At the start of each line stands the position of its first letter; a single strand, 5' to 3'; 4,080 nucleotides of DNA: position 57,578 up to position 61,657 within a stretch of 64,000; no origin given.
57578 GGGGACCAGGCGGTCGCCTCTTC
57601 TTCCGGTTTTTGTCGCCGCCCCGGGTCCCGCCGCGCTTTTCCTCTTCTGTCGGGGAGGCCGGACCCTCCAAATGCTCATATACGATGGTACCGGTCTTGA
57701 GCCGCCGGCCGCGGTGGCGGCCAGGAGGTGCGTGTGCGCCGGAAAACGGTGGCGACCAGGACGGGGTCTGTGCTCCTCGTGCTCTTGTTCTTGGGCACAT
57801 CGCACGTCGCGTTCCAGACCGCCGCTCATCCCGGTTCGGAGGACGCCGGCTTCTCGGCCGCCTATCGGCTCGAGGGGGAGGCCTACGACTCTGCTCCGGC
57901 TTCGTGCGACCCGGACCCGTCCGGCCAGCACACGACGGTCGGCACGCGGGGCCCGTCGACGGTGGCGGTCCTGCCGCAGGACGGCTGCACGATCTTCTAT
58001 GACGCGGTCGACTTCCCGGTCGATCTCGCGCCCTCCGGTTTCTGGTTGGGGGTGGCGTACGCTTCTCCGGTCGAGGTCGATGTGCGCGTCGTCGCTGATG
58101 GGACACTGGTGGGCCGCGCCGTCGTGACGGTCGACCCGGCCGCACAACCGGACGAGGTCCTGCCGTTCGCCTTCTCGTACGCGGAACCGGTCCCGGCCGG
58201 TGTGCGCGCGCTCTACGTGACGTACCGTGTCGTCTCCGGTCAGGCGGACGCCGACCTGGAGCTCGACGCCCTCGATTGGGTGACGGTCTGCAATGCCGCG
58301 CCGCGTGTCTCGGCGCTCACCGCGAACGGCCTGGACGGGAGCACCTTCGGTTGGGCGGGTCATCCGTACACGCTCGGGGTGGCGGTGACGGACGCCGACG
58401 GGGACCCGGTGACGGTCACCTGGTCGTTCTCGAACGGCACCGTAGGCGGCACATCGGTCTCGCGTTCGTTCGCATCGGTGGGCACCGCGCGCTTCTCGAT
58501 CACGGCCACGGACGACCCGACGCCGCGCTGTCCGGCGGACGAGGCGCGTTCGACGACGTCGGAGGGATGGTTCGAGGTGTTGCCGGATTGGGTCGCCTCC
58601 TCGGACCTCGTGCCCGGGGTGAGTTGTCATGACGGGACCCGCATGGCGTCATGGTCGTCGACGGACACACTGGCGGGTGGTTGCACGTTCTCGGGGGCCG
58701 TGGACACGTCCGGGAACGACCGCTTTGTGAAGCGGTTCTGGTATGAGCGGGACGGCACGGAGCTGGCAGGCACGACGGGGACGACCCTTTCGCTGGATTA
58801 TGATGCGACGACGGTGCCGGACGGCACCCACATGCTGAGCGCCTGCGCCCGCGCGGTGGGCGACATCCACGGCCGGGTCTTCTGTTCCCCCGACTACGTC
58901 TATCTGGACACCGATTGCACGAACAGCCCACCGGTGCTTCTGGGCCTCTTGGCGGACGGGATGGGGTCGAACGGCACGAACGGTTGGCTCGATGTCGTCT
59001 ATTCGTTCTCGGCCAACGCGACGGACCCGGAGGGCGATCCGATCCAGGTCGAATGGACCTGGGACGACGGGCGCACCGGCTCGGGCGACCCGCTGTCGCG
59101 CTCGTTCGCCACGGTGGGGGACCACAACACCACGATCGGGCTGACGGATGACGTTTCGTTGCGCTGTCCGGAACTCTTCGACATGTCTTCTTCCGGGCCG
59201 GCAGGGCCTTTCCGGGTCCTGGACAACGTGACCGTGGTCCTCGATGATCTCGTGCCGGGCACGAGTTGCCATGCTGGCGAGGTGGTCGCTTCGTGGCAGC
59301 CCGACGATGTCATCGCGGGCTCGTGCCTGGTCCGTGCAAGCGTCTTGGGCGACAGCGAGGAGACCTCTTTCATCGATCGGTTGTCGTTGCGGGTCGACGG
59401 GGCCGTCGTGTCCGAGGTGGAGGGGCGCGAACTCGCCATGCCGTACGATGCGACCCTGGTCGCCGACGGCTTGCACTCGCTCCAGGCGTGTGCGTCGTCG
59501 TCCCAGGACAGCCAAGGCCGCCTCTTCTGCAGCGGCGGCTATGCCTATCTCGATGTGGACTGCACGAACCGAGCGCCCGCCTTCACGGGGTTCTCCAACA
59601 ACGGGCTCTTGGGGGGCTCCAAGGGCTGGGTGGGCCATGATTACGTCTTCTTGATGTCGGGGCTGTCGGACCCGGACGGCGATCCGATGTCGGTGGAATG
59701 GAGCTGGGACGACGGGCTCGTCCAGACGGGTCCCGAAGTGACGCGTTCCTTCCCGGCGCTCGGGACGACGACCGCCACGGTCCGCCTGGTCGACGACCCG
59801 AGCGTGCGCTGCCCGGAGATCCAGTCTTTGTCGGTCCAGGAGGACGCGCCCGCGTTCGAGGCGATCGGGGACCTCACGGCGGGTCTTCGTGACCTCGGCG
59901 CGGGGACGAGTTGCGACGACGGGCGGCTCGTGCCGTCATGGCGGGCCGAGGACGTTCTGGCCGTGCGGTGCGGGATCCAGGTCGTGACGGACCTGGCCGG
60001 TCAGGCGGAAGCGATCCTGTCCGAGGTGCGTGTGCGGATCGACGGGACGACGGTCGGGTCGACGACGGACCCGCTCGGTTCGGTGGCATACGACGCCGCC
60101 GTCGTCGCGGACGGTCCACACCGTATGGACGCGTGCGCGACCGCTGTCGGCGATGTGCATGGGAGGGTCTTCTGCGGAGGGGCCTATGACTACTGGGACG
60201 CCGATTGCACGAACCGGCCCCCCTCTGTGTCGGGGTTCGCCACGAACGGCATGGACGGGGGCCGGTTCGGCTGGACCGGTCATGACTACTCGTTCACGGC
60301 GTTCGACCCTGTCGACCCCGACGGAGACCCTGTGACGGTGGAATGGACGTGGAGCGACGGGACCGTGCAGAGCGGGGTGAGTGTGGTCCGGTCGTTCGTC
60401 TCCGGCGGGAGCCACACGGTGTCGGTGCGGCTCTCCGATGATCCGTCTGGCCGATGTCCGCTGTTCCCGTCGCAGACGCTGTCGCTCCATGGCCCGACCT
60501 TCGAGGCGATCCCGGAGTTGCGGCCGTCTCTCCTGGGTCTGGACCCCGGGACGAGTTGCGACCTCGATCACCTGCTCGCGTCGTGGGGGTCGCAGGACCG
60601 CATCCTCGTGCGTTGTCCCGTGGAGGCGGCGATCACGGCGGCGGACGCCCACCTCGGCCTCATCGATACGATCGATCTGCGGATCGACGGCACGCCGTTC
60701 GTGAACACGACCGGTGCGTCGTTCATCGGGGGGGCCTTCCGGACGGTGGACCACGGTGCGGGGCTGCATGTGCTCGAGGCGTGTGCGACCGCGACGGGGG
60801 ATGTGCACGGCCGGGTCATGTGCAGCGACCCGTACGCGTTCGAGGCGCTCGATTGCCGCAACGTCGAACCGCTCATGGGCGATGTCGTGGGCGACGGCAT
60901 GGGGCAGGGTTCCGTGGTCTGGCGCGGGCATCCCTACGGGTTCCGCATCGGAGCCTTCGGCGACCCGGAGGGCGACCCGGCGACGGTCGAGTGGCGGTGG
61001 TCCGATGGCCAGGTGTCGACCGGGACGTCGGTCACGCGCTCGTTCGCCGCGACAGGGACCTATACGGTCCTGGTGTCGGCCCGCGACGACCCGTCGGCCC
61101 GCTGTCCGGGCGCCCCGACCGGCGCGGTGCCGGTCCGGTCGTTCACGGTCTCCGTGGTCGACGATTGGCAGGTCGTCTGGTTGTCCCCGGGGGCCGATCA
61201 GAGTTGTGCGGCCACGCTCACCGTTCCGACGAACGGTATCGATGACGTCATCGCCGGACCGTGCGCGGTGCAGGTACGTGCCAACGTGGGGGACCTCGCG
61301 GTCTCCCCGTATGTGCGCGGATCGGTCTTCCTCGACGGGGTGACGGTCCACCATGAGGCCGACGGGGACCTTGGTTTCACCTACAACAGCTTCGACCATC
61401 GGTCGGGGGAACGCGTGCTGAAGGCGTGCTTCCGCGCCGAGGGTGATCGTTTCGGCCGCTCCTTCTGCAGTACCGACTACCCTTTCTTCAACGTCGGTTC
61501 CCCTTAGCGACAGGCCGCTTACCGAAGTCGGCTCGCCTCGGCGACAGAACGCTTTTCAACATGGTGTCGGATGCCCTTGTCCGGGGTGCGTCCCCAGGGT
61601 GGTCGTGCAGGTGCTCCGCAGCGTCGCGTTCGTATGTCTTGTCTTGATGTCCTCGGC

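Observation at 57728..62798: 1259-aa secreted protein built from six PKD-like/Cys-rich modules, with an adjacent single-module paralog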

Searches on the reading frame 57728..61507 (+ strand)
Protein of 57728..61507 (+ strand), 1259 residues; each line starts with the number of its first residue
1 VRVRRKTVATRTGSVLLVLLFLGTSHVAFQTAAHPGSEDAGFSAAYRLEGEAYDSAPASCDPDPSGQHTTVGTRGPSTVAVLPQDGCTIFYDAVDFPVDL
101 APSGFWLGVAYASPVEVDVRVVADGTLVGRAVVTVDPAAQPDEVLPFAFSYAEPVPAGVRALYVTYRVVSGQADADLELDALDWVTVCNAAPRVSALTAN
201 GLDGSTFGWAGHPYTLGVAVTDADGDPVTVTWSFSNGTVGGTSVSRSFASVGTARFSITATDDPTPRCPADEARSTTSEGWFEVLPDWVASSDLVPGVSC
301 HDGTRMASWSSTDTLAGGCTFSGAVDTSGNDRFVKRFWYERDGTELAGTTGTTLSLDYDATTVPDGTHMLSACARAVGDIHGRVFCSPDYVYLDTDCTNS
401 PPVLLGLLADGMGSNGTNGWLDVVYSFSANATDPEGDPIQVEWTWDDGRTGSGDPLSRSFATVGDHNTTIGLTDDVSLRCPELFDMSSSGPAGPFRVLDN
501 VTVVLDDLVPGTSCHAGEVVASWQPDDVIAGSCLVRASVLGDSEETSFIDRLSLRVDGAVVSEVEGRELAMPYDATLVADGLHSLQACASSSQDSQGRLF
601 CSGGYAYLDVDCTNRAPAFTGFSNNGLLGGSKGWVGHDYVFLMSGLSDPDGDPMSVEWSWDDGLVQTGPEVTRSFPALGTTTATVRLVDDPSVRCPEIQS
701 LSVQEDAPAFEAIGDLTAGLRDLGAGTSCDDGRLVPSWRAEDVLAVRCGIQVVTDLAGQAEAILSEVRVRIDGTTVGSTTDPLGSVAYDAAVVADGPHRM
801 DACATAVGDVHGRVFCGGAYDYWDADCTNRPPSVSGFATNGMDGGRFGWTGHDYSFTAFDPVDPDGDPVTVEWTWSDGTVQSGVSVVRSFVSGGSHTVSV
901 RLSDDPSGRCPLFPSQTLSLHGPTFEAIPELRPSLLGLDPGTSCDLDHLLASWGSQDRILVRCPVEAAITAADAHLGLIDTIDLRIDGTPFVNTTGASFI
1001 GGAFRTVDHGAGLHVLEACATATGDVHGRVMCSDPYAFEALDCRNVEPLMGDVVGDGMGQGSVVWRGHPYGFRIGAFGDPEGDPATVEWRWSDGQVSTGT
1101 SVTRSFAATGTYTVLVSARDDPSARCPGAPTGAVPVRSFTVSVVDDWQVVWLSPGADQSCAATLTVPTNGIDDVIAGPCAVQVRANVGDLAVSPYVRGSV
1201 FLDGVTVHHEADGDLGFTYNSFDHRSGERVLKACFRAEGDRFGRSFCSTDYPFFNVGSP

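Call 3: search_protein_families(library=pfam, proteins=[window:57728-61507:+], max_evalue=1)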
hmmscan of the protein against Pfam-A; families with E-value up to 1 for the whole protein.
window:57728-61507:+ (1259 aa): 4 families
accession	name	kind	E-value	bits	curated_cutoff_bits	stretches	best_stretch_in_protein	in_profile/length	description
PF18911.6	PKD_4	-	1.9e-34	118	27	5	1064-1124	14-74/85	PKD domain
PF00801.26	PKD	-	4.1e-25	88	23.5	5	847-905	10-68/80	PKD domain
PF17957.7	Big_7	-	2.5e-05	25.3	24.1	0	330-372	29-70/70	Bacterial Ig domain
PF21027.3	Sde0182_C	-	0.033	15.2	27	0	857-874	5-22/83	Cellulose-binding protein Sde0182, C-terminal domain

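Call 4: search_protein_families(library=ncbifam, proteins=[window:57728-61507:+], max_evalue=1)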
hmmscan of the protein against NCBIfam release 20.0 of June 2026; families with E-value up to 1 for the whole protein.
window:57728-61507:+ (1259 aa): 1 family
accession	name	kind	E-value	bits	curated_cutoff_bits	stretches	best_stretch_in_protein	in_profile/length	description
NF050032.1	Rv1733c_fam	subfamily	0.33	10.8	80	1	1082-1127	81-128/180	Rv1733c family protein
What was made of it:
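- No catalytic Pfam or NCBIfam domain was found (calls 3, 4).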

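Call 9: find_homologous_proteins(query=window:57728-61504:+)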
Query window:57728-61504:+ (1259 aa): 3 proteins with E <= 0.001 among 8000 candidates.
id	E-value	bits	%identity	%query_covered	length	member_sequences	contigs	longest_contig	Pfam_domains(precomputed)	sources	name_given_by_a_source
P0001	0.0e+0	2890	100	100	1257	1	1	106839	PF00801.27,PF18911.7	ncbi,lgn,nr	ncbi:MAG: PKD domain-containing protein [Euryarchaeota archaeon]|nr:PKD domain-containing protein [E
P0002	1.3e-31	127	23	21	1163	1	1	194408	PF21027.4,PF14347.12,PF22352.3,PF00801.27,PF18911.7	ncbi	-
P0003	2.6e-8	50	21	21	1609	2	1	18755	PF07495.20,PF21027.4,PF14347.12,PF22352.3,PF00801.27,PF02010.22,PF18911.7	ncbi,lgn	-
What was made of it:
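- Tried and rejected: A word-indexed search with whole A returned only itself and two generic PKD proteins (call 9).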

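Call 22: find_encoding_contigs(protein=P0001, flank=10000, max_places=4)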
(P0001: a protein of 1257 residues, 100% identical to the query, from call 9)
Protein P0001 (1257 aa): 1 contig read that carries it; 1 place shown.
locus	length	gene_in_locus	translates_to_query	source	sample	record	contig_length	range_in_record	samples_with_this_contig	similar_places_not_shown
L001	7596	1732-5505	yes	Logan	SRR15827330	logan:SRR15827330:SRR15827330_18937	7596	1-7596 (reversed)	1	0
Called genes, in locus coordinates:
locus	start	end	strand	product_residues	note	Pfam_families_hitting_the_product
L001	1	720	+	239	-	?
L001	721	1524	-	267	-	-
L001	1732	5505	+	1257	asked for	PF18911:PKD_4 (weak), PF00801:PKD (weak), PF18911:PKD_4 (weak), PF00801:PKD (weak), PF18911:PKD_4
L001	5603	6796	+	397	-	PF18911:PKD_4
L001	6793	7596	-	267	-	?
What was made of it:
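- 57724..57728 (+): GGAGG Shine-Dalgarno-like motif; overlaps the first GTG (57728) and sits 5 nt before the GTG at 57734. The NCBI and Logan gene calls give 1257 aa, i.e. a start at 57734 (calls 9, 22).
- Checked: It matches NCBI/Logan protein P0001 at 100% identity; that protein is 1257 aa and starts at the second GTG, 57734 (calls 9, 22). A second assembly of the same run gives the same protein (call 22).
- The Logan assembly of the same run gives an identical protein (call 22).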

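Call 39: list_cluster_members(proteins=[P0001, P0010, P0157, P0031, P0036, P0037, P0042, P0044, P0045, P0079])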
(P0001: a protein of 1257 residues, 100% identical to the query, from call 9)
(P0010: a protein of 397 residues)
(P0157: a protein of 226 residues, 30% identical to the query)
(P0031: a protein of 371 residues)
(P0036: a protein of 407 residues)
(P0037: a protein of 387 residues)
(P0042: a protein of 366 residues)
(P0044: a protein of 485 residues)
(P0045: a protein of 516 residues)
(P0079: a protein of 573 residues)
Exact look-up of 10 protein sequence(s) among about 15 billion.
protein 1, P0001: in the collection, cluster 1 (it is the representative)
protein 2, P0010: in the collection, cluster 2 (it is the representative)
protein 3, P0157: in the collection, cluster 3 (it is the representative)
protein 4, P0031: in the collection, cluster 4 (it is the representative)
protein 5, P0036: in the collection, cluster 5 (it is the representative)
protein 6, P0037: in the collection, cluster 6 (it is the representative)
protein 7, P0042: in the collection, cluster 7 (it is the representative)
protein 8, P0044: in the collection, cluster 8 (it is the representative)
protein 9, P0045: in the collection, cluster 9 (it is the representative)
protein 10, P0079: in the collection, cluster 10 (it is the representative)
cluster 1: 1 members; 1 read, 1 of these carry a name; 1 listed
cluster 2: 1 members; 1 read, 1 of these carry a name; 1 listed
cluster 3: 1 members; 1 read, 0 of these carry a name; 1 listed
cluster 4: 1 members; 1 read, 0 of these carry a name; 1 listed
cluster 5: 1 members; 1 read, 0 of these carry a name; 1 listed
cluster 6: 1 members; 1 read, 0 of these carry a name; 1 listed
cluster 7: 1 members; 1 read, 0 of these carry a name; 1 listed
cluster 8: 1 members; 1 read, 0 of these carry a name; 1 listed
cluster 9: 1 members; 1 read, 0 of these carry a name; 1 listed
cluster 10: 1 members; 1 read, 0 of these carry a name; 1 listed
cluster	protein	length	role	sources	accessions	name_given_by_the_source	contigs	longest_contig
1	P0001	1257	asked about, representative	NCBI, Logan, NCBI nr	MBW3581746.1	MAG: PKD domain-containing protein [Euryarchaeota archaeon] | PKD domain-containing protein [Euryarchaeota archaeon]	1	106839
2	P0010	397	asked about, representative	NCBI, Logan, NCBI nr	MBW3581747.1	MAG: PKD domain-containing protein [Euryarchaeota archaeon] | PKD domain-containing protein [Euryarchaeota archaeon]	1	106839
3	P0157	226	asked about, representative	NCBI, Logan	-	-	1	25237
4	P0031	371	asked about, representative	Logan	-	-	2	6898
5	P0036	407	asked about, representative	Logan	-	-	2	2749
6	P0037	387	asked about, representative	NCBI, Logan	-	-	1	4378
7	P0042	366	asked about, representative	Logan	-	-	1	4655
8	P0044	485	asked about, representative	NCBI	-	-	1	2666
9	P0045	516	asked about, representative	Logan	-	-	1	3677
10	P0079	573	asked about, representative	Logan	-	-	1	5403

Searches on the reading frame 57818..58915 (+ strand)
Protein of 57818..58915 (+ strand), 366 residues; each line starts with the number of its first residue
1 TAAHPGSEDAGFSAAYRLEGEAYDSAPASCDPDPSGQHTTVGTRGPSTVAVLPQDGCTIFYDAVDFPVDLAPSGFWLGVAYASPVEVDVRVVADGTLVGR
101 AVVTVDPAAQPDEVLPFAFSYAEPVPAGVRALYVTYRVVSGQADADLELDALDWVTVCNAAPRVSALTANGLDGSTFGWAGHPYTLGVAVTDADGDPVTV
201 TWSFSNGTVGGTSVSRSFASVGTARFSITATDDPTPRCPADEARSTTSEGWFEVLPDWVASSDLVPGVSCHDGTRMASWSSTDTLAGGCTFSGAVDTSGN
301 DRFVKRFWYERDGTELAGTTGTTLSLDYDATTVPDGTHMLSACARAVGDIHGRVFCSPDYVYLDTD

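Call 67: find_related_loci(query=A7, collection=metagenome_contigs, flank=6000)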
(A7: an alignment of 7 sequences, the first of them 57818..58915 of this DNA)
Query A7 (366 aa) in metagenome_contigs; peptide patterns used: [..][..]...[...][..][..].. (x = any residue, [..] = any of these).
600 stretches matched a pattern (row limit reached: there are more); 8 encode a relative of the query (tblastn E <= 1e-3); 8 distinct loci.
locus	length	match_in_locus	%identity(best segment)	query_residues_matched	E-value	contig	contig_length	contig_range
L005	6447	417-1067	45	180-233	7e-8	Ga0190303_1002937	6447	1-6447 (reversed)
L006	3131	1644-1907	34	167-247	4e-7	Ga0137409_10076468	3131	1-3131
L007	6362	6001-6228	43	155-232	8e-7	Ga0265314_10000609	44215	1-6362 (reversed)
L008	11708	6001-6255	33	157-232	3e-6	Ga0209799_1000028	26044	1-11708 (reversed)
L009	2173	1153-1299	41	187-233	1e-5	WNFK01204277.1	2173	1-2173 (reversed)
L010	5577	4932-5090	43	186-232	1e-5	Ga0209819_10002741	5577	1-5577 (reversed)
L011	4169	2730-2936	38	162-232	1e-5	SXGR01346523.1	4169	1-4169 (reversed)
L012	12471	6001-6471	43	180-262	1e-5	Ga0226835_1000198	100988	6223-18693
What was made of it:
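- Tried and rejected: The one JGI metagenome scan used a generic PKD pattern and recovered only PKD-level matches, with no family members (call 67).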
